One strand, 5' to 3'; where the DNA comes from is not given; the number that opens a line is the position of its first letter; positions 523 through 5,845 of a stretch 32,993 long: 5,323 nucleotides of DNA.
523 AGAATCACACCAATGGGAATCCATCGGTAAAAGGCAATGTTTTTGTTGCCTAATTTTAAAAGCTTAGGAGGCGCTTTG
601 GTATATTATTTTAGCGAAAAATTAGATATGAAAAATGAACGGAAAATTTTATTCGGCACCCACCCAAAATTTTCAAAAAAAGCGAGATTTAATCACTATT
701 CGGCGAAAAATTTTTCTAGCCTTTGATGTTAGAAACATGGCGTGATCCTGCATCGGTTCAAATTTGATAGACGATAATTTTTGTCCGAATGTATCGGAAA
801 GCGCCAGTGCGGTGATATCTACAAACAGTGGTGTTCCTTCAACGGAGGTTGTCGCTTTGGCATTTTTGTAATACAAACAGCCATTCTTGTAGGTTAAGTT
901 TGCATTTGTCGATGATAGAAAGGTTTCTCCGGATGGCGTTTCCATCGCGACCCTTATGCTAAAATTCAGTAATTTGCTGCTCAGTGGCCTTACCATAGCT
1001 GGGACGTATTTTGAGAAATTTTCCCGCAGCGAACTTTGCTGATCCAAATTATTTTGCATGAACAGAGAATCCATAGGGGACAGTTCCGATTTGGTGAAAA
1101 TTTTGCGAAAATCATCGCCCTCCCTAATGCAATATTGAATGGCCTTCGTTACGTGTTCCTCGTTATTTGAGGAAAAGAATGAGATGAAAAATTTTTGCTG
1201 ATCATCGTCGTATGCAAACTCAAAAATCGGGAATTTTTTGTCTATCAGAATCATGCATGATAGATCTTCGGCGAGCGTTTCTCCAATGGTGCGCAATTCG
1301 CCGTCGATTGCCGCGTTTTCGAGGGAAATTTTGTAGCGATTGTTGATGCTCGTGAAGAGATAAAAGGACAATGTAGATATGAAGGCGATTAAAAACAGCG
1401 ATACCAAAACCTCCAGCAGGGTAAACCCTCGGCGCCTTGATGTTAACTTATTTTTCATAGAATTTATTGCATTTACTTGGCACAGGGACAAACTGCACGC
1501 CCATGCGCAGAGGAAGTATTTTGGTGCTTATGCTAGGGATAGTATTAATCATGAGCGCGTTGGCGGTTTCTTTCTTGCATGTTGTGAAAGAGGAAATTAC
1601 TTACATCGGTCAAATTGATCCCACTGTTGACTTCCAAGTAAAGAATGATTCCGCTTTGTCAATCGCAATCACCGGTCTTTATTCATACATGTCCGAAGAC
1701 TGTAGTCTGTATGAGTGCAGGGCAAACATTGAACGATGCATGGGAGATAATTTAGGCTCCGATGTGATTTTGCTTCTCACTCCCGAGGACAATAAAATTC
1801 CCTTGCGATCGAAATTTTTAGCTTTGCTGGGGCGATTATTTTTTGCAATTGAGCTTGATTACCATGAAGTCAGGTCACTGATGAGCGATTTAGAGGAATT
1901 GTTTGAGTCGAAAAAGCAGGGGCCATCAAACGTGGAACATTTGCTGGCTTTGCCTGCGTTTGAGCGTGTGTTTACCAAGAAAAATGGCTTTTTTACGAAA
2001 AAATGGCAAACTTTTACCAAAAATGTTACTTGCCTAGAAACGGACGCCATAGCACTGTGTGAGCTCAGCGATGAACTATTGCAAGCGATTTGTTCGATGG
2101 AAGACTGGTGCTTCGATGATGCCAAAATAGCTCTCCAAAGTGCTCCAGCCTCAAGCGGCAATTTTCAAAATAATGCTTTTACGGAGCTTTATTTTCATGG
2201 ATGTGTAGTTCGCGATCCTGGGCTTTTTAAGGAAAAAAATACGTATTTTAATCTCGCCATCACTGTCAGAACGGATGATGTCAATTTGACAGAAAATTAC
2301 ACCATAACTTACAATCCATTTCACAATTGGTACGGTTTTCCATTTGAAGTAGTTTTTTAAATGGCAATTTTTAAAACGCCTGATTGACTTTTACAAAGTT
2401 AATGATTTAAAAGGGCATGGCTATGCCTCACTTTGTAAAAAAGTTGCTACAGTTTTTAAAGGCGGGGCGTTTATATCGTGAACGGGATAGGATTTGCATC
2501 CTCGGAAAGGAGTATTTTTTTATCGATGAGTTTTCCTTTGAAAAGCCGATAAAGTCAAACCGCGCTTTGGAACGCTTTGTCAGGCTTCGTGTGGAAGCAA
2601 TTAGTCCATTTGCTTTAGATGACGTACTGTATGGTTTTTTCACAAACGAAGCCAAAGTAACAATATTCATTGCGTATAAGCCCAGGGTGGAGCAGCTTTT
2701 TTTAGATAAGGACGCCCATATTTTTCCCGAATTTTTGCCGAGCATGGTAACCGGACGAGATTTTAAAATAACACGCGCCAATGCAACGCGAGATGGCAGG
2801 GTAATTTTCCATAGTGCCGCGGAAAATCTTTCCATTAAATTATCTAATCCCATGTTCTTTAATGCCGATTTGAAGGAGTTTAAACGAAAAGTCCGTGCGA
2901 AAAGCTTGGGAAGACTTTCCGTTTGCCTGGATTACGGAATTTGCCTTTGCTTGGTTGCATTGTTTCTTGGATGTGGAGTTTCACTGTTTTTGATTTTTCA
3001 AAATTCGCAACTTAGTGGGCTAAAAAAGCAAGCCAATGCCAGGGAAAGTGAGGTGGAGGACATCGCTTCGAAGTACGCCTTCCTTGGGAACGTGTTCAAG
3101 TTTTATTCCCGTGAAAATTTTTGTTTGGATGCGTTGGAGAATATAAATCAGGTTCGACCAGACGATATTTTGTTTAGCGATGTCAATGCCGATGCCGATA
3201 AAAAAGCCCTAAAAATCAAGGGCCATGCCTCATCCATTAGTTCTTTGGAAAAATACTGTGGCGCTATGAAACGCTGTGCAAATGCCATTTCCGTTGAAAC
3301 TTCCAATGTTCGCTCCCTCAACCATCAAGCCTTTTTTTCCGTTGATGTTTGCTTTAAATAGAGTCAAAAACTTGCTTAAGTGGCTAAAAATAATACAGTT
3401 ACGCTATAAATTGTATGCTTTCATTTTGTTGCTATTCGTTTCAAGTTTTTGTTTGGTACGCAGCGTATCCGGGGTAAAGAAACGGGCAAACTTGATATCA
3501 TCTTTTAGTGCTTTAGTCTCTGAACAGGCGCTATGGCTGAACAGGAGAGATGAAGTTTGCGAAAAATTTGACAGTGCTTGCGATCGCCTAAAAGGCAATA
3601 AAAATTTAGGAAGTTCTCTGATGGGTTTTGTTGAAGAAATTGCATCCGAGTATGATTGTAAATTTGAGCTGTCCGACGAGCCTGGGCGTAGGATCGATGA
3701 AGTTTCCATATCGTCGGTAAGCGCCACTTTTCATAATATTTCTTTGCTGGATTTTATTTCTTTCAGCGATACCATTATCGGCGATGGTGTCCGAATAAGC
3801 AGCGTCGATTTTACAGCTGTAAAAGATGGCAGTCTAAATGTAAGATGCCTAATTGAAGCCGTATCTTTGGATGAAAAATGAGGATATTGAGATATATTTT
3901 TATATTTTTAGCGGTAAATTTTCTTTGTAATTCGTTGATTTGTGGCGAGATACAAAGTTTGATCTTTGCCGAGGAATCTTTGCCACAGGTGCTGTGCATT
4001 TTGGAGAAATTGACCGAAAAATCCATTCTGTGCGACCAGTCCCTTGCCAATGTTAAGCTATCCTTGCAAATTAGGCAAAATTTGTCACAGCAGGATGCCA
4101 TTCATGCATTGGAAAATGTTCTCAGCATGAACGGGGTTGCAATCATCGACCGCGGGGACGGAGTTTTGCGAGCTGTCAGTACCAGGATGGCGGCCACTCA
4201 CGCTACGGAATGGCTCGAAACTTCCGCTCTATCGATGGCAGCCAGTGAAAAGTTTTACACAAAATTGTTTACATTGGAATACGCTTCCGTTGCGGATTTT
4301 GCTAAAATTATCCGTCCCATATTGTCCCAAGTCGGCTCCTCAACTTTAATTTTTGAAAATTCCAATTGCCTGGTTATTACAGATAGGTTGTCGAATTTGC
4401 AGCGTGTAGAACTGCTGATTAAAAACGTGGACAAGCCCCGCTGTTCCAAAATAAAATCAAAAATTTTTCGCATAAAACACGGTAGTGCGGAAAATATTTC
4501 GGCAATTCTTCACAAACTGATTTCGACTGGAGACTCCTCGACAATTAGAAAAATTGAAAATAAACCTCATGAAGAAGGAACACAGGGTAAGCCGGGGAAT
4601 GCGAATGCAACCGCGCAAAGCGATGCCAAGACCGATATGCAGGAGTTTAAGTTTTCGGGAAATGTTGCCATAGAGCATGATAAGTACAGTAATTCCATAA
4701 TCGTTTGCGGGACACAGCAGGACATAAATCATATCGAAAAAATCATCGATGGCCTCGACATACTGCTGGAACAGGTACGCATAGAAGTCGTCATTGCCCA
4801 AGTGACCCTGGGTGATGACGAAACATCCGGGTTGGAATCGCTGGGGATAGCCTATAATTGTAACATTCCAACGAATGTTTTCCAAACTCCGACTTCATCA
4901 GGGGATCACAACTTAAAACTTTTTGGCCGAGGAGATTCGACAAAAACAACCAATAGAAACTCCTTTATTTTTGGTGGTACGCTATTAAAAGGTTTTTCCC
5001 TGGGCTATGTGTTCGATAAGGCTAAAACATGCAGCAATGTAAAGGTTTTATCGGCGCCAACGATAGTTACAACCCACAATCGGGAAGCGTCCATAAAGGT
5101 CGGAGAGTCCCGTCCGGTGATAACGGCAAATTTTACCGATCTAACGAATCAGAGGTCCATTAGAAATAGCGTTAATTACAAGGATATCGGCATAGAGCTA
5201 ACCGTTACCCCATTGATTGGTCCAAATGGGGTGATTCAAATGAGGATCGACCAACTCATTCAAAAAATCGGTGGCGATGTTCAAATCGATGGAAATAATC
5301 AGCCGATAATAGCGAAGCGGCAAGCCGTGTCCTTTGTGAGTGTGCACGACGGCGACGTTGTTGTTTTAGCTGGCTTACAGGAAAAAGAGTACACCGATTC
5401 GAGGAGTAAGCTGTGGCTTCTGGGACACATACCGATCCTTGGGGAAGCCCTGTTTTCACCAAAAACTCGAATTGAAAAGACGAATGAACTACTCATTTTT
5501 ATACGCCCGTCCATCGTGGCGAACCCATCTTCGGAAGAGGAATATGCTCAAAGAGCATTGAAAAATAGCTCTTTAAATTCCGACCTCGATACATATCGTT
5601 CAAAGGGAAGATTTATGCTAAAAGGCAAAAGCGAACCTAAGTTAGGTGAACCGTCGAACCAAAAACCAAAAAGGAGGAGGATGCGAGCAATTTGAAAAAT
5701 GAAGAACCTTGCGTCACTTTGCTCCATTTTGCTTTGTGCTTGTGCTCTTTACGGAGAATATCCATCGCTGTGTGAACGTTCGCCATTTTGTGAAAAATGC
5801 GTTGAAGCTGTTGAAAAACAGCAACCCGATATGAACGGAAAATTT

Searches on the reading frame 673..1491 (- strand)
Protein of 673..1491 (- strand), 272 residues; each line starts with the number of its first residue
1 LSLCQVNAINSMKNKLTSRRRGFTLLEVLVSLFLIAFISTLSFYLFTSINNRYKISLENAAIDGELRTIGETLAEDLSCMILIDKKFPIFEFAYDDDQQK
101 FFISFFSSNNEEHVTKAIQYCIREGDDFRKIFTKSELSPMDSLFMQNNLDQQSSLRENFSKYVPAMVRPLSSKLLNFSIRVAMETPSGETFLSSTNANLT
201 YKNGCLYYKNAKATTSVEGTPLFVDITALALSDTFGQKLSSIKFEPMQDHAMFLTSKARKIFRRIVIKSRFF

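Call 78: search_protein_families(library=pfam, proteins=[window:673-1491:-], max_evalue=0.001)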
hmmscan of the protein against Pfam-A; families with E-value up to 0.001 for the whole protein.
window:673-1491:- (272 aa): 2 families
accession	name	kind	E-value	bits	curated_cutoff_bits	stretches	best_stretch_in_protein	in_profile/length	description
PF07963.17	N_methyl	-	5.6e-07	29.3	21.2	1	18-41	2-25/27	Prokaryotic N-terminal methylation motif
PF17473.7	DUF5426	-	0.00051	20.8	26.7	0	28-59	13-44/137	Family of unknown function (DUF5426)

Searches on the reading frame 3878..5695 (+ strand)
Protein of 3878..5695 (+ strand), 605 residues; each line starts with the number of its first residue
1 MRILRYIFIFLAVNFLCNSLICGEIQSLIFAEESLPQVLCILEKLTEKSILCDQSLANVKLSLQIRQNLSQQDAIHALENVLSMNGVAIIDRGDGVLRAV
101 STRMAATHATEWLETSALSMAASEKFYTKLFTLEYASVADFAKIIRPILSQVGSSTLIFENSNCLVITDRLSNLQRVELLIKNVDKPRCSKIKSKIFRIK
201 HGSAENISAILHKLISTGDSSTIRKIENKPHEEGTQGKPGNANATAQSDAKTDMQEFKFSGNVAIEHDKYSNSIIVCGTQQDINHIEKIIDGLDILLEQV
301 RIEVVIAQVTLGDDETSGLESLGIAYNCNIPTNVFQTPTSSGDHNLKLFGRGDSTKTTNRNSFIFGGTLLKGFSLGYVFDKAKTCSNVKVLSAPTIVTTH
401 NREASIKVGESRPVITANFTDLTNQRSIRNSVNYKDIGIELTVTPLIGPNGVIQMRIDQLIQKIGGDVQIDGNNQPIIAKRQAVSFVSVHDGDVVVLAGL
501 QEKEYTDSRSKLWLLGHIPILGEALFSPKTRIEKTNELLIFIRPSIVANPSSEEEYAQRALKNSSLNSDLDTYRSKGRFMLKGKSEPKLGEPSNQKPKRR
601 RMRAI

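Call 45: search_protein_families(library=pfam, proteins=[window:3878-5695:+], max_evalue=0.00001)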
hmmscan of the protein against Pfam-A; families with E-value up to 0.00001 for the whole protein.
window:3878-5695:+ (605 aa): 2 families
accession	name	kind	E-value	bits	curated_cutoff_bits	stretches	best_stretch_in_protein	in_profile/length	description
PF00263.26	Secretin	-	2.3e-38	131.9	27.5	1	385-547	5-168/169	Bacterial type II and III secretion system protein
PF03958.22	Secretin_N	-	9.8e-18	64.6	28.2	2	128-188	1-67/69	Bacterial type II/III secretion system short domain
